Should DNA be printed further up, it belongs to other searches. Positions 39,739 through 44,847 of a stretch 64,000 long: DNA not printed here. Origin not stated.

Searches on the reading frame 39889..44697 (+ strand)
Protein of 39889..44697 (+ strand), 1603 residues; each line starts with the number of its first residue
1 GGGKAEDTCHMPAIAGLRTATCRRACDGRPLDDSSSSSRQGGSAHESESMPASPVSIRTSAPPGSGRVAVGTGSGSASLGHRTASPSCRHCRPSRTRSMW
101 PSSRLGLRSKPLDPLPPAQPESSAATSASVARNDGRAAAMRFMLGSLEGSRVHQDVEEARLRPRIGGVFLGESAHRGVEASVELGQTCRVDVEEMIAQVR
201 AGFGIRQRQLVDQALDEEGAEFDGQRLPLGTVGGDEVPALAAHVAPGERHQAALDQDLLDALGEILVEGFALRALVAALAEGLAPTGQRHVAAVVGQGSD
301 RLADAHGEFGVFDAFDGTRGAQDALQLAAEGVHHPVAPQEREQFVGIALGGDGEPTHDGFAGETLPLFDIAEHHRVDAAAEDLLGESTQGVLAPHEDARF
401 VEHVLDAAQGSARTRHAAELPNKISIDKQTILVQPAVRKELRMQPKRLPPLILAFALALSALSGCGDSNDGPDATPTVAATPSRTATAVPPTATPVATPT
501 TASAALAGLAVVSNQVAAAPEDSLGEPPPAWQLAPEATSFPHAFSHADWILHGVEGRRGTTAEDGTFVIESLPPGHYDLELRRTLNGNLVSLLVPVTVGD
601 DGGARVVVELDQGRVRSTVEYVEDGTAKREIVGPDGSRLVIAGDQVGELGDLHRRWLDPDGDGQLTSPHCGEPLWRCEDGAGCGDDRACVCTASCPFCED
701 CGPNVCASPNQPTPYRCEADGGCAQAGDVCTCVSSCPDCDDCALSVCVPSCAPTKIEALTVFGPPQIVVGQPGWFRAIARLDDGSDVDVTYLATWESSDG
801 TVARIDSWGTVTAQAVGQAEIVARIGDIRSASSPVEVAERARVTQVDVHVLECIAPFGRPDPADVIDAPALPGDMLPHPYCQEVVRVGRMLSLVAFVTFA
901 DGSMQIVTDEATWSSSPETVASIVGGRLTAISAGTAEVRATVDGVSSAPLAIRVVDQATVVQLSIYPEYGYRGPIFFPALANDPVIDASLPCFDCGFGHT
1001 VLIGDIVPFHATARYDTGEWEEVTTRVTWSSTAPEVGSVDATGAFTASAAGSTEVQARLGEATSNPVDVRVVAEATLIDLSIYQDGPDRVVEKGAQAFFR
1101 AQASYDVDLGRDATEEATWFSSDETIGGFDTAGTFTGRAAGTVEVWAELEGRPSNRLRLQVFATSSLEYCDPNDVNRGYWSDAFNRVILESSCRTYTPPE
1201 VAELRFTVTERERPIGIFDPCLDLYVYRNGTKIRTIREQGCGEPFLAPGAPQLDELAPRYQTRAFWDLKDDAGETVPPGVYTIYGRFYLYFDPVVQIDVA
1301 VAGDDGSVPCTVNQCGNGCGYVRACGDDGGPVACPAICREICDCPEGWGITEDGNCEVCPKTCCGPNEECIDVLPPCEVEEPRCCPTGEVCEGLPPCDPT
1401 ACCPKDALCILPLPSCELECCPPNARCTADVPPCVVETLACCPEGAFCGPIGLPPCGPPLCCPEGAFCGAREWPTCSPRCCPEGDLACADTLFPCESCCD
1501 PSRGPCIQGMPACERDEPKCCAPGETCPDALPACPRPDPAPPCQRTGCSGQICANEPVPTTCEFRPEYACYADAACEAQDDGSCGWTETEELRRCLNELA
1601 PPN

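Call 54: search_protein_families(library=pfam, proteins=[window:39889-44697:+], max_evalue=0.00001)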
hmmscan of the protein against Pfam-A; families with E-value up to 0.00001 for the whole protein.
window:39889-44697:+ (1603 aa): 2 families
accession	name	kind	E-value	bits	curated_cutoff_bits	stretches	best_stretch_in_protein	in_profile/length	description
PF02368.24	Big_2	-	2.9e-17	62.8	22.8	0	1025-1061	34-70/79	Bacterial Ig-like domain (group 2)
PF22359.2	Big-like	-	3.2e-07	30.9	27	0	1026-1064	2-40/48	Bacterial Ig-like domain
